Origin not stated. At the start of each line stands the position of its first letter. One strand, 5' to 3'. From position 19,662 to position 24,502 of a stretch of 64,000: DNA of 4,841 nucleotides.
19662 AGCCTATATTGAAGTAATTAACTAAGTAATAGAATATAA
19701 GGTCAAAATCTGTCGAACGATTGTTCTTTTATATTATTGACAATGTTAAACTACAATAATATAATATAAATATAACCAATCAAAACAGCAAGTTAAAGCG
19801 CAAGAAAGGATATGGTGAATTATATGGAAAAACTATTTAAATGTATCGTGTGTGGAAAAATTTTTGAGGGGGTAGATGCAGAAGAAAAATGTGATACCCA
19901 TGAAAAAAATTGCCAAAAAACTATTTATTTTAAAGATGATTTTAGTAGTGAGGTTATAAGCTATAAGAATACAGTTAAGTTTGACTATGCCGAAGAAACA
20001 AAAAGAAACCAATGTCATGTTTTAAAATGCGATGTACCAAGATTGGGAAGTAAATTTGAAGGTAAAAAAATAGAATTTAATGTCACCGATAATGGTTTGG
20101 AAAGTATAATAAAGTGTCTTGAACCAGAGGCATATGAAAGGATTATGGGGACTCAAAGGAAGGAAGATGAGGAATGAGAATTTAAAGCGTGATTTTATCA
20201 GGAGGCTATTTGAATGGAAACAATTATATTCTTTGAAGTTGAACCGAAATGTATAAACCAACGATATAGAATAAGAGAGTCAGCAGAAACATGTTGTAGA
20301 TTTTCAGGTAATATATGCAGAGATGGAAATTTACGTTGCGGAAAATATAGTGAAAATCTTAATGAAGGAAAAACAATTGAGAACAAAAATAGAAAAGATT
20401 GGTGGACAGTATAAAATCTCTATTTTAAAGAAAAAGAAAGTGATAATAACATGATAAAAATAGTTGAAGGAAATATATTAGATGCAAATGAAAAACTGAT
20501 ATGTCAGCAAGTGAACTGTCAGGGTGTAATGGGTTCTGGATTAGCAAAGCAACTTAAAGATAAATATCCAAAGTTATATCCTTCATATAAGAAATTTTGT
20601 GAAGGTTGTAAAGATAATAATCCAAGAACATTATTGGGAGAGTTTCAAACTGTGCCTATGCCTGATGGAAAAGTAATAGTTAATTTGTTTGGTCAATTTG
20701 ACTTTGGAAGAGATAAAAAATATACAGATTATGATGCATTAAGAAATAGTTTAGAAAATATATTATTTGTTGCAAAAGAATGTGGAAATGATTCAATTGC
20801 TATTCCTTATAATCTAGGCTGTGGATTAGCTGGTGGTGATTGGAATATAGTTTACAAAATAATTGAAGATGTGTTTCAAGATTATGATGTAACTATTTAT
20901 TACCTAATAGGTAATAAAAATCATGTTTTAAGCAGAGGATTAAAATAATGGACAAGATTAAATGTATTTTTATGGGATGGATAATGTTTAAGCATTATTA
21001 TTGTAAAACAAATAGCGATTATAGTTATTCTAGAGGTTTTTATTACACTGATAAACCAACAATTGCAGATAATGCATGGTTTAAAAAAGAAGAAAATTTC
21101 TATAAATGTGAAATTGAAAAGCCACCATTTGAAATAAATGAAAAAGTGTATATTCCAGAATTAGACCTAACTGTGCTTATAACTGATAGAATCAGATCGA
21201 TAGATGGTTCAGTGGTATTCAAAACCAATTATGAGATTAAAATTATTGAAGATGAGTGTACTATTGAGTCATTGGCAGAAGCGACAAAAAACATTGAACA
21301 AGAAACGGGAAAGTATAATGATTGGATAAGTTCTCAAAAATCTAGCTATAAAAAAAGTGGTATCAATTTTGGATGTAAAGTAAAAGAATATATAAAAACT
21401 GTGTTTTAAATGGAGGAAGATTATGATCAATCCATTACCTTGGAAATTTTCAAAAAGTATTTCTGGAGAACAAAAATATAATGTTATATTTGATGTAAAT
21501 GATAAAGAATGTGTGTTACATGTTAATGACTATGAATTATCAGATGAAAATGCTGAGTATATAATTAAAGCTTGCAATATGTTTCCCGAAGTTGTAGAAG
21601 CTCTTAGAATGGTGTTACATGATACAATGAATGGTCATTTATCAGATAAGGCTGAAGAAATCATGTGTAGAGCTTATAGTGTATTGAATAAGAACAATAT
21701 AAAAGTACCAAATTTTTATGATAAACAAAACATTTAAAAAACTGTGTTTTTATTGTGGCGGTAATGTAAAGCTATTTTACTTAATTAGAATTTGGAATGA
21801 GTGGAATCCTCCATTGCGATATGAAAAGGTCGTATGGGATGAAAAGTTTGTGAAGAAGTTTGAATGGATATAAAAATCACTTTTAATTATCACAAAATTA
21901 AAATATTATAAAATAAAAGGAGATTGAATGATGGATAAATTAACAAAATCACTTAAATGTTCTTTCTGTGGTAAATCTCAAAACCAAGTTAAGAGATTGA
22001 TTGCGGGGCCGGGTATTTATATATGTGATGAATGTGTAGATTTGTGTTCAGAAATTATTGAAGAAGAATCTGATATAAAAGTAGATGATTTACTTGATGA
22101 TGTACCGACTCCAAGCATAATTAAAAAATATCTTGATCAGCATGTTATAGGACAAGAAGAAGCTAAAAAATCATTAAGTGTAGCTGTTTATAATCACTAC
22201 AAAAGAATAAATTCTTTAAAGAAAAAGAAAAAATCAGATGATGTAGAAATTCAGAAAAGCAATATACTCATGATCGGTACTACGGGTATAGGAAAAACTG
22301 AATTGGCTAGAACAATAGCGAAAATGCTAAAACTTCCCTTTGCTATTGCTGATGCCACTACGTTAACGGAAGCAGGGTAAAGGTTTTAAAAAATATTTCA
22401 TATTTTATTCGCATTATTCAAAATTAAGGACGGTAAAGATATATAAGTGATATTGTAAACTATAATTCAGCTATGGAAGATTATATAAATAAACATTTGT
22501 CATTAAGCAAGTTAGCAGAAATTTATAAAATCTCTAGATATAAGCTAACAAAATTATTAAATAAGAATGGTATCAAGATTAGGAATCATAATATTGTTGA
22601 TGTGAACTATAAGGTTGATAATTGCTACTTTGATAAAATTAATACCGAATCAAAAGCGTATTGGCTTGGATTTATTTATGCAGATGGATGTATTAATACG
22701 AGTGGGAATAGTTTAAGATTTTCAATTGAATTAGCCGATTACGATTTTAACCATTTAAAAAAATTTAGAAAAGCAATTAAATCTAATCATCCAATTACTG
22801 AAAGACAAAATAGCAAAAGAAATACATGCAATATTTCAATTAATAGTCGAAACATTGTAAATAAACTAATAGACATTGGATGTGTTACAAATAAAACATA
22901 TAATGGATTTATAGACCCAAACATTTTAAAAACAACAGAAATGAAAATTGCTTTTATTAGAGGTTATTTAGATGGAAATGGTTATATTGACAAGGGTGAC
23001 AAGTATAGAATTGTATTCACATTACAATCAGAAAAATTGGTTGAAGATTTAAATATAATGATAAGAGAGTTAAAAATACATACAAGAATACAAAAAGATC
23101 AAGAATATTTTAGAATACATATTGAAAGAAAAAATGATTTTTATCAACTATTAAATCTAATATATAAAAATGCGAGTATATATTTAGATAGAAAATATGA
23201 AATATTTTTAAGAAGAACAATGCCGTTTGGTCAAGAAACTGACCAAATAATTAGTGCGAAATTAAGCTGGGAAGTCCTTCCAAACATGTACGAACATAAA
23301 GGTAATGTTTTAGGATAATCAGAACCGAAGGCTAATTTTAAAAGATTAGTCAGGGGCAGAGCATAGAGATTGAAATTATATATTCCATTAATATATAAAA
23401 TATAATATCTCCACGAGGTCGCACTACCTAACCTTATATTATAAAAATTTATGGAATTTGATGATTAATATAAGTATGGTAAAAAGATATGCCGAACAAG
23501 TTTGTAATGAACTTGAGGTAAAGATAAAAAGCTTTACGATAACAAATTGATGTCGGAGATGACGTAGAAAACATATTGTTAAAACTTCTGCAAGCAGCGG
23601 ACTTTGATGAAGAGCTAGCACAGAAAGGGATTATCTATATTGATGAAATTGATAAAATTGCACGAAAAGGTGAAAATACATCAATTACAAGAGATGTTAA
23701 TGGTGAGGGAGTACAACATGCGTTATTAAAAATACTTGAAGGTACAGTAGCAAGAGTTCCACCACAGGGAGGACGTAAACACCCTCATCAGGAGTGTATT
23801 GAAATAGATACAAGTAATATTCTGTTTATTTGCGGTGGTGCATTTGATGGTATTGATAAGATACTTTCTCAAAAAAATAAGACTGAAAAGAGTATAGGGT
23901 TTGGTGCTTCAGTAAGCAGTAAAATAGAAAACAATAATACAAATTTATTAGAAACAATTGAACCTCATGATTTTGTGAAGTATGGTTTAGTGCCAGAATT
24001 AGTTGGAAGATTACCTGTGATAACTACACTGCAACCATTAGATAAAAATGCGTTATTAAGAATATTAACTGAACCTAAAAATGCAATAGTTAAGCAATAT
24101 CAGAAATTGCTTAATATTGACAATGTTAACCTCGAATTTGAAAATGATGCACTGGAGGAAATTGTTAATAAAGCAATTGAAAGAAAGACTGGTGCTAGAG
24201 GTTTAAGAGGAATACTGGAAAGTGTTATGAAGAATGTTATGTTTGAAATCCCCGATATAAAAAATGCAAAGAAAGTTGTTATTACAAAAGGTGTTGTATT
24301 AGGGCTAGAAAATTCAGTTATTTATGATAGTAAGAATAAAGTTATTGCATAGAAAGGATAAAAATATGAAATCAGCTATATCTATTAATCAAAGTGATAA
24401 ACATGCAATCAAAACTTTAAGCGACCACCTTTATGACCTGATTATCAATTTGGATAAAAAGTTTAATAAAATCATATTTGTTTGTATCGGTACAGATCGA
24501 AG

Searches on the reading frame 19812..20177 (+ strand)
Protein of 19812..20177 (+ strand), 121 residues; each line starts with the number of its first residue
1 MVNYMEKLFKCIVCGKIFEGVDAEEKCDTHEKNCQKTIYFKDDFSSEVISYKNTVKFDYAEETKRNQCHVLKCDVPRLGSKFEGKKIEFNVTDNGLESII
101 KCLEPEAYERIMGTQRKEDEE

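Call 68: search_protein_families(library=pfam, proteins=[window:19812-20177:+], max_evalue=0.001)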
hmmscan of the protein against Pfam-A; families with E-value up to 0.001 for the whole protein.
window:19812-20177:+ (121 aa): 1 family
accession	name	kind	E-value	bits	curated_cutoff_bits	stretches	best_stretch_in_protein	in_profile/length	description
PF21349.2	RUBY_RBDX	-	0.00097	19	26.5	0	9-27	1-19/30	Rubrerythrin, rubredoxin-like domain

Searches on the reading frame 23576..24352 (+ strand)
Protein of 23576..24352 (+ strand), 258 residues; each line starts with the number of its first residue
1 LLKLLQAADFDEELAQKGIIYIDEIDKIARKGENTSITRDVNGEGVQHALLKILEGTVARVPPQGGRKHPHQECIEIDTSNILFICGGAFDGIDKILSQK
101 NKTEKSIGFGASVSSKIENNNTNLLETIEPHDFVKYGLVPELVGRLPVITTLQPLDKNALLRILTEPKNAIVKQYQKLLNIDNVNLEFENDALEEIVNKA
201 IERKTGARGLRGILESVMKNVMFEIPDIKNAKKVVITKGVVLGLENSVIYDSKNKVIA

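Call 3: search_protein_families(library=pfam, proteins=[window:23576-24352:+], max_evalue=0.01)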
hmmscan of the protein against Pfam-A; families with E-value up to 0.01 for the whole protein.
window:23576-24352:+ (258 aa): 3 families
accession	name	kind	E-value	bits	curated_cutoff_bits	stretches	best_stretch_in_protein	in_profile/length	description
PF07724.20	AAA_2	-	2e-20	74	27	1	3-149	50-166/166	AAA domain (Cdc48 subfamily)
PF10431.15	ClpB_D2-small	-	5.8e-11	42.7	21.9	1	155-224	1-66/81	C-terminal, D2-small domain, of ClpB protein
PF00004.35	AAA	-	0.00012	22.9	21.2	1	15-107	57-127/131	ATPase family associated with various cellular activities (AAA)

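Call 4: search_protein_families(library=ncbifam, proteins=[window:23576-24352:+], max_evalue=0.01)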
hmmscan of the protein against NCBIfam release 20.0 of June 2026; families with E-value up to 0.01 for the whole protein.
window:23576-24352:+ (258 aa): 6 families
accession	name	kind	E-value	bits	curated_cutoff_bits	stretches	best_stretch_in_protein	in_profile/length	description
TIGR00382.1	clpX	equivalog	2.9e-115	385.6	370.75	1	1-245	167-409/414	ATP-dependent protease ATP-binding subunit ClpX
NF003745.1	PRK05342.1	equivalog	4.8e-114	381.4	359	1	2-253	160-411/418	ATP-dependent Clp protease ATP-binding subunit ClpX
TIGR00390.1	hslU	equivalog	1.5e-36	126.3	362.45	2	138-241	316-423/441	ATP-dependent protease ATPase subunit HslU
TIGR02639.1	ClpA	equivalog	5e-07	28.3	993.15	1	130-223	627-716/734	ATP-dependent Clp protease ATP-binding subunit ClpA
TIGR03345.1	VI_ClpV1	equivalog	7.8e-06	24.4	884.95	1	114-219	729-828/852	type VI secretion system ATPase TssH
TIGR03346.1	chaperone_ClpB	equivalog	0.00017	20.1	1232.1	1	131-222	739-826/853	ATP-dependent chaperone ClpB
